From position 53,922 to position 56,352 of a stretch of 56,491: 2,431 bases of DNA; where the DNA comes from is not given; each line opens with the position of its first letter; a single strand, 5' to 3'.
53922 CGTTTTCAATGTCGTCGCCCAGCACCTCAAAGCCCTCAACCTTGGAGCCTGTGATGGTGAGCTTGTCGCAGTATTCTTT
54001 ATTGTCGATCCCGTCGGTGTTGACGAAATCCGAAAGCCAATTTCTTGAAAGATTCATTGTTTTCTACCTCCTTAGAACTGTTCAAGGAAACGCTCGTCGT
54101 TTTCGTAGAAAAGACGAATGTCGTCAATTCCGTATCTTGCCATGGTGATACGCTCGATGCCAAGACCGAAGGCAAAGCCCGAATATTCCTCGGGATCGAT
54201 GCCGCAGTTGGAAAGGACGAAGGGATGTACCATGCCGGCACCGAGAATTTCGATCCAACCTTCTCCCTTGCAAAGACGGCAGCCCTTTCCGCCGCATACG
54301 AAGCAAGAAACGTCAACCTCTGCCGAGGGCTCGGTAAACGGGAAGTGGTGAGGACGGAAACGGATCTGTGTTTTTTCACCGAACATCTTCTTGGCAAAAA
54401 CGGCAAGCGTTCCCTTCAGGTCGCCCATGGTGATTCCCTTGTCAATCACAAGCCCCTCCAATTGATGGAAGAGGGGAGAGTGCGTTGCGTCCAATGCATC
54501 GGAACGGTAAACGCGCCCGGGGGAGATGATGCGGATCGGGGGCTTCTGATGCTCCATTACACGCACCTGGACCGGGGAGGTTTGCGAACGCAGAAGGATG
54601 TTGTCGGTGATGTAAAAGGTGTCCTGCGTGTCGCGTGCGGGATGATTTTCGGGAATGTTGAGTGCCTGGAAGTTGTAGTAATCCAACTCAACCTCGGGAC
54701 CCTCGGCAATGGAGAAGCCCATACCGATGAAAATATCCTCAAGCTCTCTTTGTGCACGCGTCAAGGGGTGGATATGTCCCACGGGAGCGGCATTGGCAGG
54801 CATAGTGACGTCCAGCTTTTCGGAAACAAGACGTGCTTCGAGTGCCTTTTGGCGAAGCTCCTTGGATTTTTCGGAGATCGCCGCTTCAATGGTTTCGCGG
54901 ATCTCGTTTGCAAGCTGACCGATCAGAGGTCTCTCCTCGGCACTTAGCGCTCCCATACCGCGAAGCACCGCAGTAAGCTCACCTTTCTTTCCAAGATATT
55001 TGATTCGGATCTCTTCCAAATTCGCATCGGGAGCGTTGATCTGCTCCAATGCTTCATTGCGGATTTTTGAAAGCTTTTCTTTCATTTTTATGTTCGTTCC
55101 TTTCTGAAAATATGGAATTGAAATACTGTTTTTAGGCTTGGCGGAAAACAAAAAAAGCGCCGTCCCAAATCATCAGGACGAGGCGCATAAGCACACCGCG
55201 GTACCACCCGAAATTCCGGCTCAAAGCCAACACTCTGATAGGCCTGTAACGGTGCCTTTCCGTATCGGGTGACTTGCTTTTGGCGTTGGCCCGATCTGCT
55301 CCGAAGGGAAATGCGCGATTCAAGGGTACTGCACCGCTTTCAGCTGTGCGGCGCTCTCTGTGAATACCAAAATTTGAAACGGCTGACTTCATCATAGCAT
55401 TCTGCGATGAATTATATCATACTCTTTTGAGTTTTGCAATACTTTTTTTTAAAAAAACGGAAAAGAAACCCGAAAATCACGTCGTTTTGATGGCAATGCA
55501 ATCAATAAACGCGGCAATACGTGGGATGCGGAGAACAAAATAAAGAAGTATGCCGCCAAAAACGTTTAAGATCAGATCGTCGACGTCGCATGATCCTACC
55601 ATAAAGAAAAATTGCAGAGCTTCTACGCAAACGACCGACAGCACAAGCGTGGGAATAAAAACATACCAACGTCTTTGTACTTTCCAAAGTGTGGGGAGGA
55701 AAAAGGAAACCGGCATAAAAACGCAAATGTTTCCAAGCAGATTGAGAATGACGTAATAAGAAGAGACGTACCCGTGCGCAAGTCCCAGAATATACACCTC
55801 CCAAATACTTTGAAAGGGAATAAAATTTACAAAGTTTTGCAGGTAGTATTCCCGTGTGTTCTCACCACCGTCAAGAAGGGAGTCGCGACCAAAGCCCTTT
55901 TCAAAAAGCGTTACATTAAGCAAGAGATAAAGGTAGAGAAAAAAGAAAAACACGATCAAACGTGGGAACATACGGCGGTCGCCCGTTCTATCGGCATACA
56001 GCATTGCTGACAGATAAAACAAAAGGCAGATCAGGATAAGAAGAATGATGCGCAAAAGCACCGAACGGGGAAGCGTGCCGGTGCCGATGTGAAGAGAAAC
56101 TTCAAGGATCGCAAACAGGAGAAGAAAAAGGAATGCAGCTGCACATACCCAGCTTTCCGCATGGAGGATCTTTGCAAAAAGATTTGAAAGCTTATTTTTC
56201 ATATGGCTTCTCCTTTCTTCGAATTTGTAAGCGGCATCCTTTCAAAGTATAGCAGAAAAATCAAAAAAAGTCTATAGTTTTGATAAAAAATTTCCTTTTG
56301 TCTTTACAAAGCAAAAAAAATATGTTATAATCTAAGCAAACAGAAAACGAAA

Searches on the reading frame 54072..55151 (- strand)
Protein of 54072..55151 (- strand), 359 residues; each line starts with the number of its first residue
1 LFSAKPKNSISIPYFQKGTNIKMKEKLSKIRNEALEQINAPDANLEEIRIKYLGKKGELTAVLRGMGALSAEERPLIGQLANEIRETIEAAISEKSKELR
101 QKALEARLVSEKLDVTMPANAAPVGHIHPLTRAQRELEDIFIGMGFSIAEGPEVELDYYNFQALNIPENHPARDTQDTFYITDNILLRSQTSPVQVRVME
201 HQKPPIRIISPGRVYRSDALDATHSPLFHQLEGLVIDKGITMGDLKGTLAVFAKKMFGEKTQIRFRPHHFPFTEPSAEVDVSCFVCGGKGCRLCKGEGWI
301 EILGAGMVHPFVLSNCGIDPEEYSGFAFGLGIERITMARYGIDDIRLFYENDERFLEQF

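Call 25: search_protein_families(library=pfam, proteins=[window:54072-55151:-], max_evalue=0.001)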
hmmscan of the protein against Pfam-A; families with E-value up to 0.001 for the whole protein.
window:54072-55151:- (359 aa): 2 families
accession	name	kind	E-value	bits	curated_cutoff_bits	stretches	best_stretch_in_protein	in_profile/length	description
PF01409.25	tRNA-synt_2d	-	3.2e-105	351.5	19.8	1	112-359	1-246/246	tRNA synthetases class II core domain (F)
PF02912.23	Phe_tRNA-synt_N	-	1e-25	89.9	22.3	1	44-108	5-69/69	Aminoacyl tRNA synthetase class II, N-terminal domain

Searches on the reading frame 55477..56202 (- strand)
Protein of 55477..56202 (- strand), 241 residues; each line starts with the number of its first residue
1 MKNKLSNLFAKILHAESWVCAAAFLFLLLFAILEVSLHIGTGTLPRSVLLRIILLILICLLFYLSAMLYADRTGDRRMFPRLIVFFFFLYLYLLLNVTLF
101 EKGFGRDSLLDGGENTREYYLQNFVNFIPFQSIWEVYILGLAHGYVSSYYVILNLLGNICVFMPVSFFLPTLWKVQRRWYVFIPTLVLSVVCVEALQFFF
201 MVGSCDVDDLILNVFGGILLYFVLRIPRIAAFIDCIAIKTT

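Call 25: search_protein_families(library=pfam, proteins=[window:55477-56202:-], max_evalue=0.001)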
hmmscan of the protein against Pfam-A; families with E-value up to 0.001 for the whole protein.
window:55477-56202:- (241 aa): 1 family
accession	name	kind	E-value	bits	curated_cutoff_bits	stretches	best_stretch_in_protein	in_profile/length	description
PF04892.17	VanZ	-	4.6e-20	72.9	30.1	1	87-226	1-124/126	VanZ like family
